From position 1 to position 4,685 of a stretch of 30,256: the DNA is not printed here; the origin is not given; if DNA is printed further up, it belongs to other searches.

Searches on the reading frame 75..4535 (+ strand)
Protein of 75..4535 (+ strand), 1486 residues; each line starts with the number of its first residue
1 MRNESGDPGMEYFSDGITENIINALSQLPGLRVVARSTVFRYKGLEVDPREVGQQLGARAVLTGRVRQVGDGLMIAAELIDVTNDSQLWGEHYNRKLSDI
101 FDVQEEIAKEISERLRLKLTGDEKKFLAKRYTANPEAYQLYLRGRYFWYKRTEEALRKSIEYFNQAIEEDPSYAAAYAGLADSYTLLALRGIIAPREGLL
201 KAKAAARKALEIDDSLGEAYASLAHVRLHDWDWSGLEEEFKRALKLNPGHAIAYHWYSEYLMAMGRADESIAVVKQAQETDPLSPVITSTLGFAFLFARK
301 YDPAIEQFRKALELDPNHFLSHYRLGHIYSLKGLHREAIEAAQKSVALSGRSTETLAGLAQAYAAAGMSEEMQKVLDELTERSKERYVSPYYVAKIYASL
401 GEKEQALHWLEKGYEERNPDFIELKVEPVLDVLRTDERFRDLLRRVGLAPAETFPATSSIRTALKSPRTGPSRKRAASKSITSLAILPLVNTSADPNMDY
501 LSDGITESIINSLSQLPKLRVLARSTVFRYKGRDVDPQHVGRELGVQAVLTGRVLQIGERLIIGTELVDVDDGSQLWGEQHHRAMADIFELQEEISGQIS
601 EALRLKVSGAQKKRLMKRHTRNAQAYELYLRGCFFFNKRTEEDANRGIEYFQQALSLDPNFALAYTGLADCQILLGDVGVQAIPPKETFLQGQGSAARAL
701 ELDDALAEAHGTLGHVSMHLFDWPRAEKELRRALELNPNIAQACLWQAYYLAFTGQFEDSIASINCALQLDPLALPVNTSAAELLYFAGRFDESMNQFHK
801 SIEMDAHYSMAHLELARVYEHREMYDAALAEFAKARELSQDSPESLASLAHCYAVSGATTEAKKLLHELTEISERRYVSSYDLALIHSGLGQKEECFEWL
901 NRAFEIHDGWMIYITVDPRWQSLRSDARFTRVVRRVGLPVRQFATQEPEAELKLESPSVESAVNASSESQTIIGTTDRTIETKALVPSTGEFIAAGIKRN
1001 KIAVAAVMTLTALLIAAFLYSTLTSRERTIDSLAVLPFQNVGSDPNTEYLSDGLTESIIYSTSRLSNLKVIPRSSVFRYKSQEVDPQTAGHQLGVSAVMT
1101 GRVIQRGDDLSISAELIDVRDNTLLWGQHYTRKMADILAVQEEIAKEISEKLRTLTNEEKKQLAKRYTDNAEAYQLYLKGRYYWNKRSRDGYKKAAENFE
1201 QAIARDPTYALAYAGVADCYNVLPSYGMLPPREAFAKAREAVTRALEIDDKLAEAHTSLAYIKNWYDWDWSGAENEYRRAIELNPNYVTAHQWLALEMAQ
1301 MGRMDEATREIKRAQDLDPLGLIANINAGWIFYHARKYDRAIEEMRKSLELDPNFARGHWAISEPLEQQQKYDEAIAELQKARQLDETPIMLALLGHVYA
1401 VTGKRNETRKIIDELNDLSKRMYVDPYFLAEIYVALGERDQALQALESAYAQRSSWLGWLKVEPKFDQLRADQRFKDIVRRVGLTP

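Call 7: search_protein_families(library=pfam, proteins=[window:75-4535:+], max_evalue=0.01)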
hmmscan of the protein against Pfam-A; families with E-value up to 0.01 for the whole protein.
window:75-4535:+ (1486 aa): 19 families
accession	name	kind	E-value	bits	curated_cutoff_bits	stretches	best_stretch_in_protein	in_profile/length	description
PF07719.23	TPR_2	-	5.7e-49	160.6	27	3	1326-1354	5-33/34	Tetratricopeptide repeat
PF14559.12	TPR_19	-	8.8e-42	141.7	25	4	824-871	6-53/68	Tetratricopeptide repeat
PF13414.12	TPR_11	-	8.6e-39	131.4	26.8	2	300-333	9-42/42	TPR repeat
PF13181.12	TPR_8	-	4.4e-37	123.5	25.7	0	1325-1354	4-33/34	Tetratricopeptide repeat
PF13431.12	TPR_17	-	1.3e-36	122.2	24.4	2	308-339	2-33/34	Tetratricopeptide repeat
PF00515.34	TPR_1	-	2.7e-35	119.2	27.8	2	291-318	7-34/34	Tetratricopeptide repeat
PF13432.12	TPR_16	-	2.1e-28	98.8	32.7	4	781-843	3-65/65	Tetratricopeptide repeat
PF13428.12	TPR_14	-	4.4e-26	89.1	23.5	0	811-850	3-42/44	Tetratricopeptide repeat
PF13424.12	TPR_12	-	1.9e-16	60.5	30.1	0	251-315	3-75/77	Tetratricopeptide repeat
PF12895.13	ANAPC3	-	3.3e-16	59.8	27.2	0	823-901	3-80/82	Anaphase-promoting complex, cyclosome, subunit 3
PF23914.1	TPR_CcmH_CycH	-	1.3e-10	41.7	42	0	309-384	40-118/158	Cytochrome c-type biogenesis protein H TPR domain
PF04052.18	TolB_N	-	2.8e-09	37.5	22.4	0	54-88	71-106/106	TolB amino-terminal domain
PF25063.1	ARM_TT21_C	-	4.1e-06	27.3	35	0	142-317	23-196/209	Tetratricopeptide repeat protein 21 C-terminal ARM domain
PF17680.6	FlgO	-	7.9e-06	26.2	22.6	0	48-84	78-114/130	FlgO protein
PF13429.12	TPR_15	-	8.6e-06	25.8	26.2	1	325-421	152-248/280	Tetratricopeptide repeat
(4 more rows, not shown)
